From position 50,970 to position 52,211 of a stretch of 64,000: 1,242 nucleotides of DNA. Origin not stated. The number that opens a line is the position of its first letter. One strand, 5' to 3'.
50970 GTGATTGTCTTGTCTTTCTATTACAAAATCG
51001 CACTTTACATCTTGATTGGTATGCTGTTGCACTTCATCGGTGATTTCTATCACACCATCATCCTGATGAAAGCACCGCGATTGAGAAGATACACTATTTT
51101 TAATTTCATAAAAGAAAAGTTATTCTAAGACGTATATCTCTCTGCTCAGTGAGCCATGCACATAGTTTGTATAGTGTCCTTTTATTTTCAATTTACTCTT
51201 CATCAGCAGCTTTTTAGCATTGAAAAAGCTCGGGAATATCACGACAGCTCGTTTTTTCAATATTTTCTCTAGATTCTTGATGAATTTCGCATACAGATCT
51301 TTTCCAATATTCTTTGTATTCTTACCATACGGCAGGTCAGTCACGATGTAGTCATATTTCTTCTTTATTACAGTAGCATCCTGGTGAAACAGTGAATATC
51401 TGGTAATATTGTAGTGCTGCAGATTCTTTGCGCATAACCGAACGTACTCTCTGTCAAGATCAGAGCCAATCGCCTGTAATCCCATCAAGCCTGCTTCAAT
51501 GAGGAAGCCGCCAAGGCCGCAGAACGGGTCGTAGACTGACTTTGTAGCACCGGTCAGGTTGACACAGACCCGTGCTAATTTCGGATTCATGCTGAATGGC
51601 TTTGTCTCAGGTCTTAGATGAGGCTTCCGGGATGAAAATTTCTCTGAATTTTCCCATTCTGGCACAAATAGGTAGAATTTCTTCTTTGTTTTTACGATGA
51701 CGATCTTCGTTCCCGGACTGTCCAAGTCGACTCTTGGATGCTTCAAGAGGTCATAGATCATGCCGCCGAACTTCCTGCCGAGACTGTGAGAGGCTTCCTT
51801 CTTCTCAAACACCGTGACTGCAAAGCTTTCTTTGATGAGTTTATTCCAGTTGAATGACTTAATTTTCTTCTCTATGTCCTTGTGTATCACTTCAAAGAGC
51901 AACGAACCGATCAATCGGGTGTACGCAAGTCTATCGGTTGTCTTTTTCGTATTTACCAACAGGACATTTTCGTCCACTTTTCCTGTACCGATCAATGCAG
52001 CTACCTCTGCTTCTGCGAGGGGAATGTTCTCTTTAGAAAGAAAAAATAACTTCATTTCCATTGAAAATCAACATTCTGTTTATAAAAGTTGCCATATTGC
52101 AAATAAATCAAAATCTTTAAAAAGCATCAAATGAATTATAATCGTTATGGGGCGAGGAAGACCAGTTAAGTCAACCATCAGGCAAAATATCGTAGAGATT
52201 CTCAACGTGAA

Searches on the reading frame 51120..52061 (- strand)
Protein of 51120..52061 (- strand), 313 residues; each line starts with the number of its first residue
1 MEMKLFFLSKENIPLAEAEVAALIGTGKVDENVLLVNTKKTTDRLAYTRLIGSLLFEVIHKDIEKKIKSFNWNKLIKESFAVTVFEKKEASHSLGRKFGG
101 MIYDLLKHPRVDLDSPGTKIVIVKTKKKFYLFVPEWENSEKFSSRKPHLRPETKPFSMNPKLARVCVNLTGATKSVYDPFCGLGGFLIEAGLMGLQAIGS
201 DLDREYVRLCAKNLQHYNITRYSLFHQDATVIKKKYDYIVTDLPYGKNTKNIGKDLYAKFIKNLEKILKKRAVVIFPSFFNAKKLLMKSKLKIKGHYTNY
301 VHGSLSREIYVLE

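Call 55: search_protein_families(library=pfam, proteins=[window:51120-52061:-], max_evalue=0.0001)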
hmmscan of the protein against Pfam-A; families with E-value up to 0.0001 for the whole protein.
window:51120-52061:- (313 aa): 7 families
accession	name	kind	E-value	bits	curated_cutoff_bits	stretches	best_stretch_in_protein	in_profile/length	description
PF01170.24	UPF0020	-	8.3e-28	97.9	22.3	1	147-305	1-193/197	RMKL-like, methyltransferase domain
PF11599.14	AviRa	-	6.2e-09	36.1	25.7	0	163-215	39-98/232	RRNA methyltransferase AviRa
PF01555.25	N6_N4_Mtase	-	2.5e-07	31.3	26.7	1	135-210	148-219/221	DNA methylase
PF13847.12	Methyltransf_31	-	9.8e-06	25.8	27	1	174-286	5-119/145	Methyltransferase domain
PF02384.22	N6_Mtase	-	2.6e-05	24.2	20.4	1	167-255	39-147/311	N-6 DNA Methylase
PF09445.16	Methyltransf_15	-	6e-05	23.1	22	0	175-221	3-49/165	RNA cap guanine-N2 methyltransferase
PF03602.21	Cons_hypoth95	-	7.1e-05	23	24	0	171-276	40-150/182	Conserved hypothetical protein 95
